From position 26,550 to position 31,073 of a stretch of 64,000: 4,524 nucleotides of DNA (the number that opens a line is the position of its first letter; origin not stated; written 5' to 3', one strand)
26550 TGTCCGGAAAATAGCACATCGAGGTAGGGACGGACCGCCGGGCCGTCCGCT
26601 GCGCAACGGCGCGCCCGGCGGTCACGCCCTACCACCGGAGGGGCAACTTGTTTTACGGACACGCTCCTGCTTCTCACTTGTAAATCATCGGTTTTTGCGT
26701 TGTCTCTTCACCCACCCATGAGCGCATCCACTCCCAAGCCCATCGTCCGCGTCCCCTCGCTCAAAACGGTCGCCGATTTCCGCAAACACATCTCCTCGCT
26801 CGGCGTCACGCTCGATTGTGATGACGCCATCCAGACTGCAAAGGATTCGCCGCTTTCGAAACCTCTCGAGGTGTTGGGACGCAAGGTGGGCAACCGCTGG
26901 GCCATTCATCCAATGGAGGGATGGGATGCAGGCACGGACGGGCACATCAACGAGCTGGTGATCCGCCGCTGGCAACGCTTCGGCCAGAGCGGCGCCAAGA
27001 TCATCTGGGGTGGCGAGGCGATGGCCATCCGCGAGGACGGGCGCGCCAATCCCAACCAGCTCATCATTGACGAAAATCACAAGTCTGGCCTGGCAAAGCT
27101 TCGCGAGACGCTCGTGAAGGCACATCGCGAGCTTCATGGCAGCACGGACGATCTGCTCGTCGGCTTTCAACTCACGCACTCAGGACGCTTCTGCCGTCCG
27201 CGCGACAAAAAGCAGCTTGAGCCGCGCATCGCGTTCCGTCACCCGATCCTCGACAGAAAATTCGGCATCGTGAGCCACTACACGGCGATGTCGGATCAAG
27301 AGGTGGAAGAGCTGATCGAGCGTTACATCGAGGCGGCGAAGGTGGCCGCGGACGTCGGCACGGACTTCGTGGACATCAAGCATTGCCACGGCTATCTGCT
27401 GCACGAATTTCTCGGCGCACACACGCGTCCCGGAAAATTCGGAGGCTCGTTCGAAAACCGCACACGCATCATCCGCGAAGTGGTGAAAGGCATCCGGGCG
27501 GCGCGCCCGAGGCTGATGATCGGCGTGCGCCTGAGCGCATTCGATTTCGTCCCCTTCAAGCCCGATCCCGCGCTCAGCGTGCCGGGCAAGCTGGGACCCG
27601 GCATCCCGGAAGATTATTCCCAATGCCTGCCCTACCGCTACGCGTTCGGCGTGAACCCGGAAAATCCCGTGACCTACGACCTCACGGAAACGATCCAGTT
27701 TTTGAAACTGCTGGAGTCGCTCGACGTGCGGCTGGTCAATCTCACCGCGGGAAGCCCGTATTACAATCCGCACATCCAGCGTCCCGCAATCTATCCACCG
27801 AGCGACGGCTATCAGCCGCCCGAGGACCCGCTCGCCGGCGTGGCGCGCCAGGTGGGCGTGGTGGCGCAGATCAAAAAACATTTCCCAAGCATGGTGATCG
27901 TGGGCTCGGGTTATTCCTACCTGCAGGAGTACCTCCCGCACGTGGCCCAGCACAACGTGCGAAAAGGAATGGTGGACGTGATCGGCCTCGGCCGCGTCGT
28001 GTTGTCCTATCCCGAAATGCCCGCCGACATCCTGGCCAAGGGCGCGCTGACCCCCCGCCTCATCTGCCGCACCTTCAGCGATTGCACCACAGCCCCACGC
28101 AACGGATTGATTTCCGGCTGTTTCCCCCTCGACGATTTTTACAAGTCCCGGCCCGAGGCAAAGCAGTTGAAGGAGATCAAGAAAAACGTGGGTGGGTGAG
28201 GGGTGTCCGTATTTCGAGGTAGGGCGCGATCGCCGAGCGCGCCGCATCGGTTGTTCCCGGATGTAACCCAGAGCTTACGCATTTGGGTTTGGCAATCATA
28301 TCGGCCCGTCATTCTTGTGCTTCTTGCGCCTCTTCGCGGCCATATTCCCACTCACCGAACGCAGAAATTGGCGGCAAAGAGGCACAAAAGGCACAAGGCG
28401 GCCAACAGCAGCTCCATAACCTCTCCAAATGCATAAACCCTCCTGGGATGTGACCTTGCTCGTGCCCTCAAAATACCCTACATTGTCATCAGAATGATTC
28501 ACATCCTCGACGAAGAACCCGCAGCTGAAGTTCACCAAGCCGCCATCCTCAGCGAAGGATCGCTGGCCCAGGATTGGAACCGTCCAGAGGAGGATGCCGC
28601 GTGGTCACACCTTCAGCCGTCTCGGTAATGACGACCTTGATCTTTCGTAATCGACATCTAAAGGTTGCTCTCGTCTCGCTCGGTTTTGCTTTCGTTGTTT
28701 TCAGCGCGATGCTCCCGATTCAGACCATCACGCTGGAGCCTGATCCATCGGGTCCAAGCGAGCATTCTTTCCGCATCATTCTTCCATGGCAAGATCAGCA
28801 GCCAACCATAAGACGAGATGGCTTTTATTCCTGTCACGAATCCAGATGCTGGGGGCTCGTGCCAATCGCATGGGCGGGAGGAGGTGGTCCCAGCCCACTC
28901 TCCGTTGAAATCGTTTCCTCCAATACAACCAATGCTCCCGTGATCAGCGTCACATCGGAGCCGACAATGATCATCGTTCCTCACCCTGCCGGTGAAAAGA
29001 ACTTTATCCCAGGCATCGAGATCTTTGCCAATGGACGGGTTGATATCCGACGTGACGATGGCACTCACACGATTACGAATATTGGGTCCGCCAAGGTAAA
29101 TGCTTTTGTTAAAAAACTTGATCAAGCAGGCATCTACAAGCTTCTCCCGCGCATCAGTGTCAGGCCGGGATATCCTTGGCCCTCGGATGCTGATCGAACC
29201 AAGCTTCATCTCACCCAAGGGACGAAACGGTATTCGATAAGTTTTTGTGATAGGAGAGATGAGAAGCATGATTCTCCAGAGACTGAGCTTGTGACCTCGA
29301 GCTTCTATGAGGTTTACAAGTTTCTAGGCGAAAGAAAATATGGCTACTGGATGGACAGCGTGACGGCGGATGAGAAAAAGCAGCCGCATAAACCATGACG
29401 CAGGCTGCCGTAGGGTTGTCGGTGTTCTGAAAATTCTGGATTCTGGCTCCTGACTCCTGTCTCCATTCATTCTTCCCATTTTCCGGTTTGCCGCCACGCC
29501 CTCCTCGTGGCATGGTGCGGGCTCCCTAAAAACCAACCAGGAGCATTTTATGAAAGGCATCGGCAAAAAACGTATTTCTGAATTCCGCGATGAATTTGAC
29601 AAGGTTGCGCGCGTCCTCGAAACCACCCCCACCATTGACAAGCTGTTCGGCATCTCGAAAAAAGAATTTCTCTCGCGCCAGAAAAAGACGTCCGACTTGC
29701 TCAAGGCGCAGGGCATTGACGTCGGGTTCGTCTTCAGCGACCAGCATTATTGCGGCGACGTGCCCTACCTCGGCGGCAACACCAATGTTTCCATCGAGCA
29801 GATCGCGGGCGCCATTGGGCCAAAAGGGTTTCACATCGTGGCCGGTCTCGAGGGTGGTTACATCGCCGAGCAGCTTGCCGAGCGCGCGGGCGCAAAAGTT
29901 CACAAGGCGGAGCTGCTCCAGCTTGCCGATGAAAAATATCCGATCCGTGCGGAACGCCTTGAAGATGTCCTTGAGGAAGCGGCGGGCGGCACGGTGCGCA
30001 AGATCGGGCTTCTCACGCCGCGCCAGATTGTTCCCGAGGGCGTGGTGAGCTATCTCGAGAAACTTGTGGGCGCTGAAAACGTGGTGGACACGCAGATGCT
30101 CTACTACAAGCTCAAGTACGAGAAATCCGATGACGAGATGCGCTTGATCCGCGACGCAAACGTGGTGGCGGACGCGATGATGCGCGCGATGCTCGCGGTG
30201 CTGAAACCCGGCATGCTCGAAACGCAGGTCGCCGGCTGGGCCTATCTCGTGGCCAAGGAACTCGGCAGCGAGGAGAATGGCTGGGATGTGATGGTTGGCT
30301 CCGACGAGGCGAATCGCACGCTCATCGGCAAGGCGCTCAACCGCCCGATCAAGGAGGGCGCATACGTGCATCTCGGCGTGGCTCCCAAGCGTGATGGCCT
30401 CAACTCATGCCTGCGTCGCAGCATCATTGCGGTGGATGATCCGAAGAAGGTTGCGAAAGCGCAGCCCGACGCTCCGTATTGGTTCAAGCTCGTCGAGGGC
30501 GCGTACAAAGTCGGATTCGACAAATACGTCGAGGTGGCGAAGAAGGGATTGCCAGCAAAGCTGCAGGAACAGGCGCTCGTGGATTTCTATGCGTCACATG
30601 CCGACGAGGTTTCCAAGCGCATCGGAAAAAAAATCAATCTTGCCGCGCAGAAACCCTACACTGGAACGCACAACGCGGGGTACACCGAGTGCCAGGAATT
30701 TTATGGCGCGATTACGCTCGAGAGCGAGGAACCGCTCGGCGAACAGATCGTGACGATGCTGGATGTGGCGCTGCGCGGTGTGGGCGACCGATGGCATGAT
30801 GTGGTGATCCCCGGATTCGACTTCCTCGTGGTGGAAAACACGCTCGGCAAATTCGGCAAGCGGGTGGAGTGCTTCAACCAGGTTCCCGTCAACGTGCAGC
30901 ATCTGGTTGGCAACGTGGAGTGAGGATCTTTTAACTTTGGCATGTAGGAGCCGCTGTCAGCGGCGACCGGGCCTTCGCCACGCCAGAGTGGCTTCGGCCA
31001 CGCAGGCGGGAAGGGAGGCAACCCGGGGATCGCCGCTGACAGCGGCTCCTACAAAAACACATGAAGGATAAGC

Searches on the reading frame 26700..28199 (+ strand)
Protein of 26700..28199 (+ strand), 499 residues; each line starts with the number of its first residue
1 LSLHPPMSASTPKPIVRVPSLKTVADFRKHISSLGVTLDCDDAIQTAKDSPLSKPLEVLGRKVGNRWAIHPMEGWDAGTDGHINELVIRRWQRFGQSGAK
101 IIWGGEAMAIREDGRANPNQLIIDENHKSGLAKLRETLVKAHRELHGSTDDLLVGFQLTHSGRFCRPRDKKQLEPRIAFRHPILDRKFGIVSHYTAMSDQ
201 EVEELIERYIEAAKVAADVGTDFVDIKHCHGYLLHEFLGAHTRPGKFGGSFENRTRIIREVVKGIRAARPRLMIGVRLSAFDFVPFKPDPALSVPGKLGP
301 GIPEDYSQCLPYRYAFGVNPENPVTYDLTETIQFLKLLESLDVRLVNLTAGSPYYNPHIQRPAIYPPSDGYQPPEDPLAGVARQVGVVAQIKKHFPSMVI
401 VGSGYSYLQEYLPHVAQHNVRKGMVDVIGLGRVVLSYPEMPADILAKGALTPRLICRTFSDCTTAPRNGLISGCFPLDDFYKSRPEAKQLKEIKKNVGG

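Call 67: search_protein_families(library=pfam, proteins=[window:26700-28199:+])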
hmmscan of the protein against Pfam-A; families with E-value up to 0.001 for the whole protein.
window:26700-28199:+ (499 aa): 1 family
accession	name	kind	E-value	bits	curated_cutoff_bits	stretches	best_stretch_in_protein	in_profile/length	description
PF00724.26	Oxidored_FMN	-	4.3e-25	89.1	27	1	52-283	2-230/342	NADH:flavin oxidoreductase / NADH oxidase family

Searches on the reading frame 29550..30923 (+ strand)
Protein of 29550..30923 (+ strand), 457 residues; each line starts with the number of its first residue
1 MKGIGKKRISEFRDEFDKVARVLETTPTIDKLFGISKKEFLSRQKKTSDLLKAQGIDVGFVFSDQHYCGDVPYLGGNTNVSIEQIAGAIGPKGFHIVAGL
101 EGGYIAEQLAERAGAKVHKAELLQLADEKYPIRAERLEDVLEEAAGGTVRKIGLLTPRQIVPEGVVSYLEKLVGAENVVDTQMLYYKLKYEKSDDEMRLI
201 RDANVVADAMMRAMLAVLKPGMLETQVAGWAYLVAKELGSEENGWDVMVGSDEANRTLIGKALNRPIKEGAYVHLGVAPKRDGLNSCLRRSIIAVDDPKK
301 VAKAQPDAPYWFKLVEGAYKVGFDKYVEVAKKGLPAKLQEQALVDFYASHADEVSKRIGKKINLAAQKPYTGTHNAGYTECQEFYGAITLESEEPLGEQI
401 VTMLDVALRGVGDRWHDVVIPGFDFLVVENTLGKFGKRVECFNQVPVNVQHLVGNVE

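Call 67: search_protein_families(library=pfam, proteins=[window:29550-30923:+])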
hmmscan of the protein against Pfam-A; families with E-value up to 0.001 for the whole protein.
window:29550-30923:+ (457 aa): 1 family
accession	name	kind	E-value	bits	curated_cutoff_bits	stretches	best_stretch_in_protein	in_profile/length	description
PF00557.29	Peptidase_M24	-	1.9e-08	34.8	23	1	199-300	2-104/208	Metallopeptidase family M24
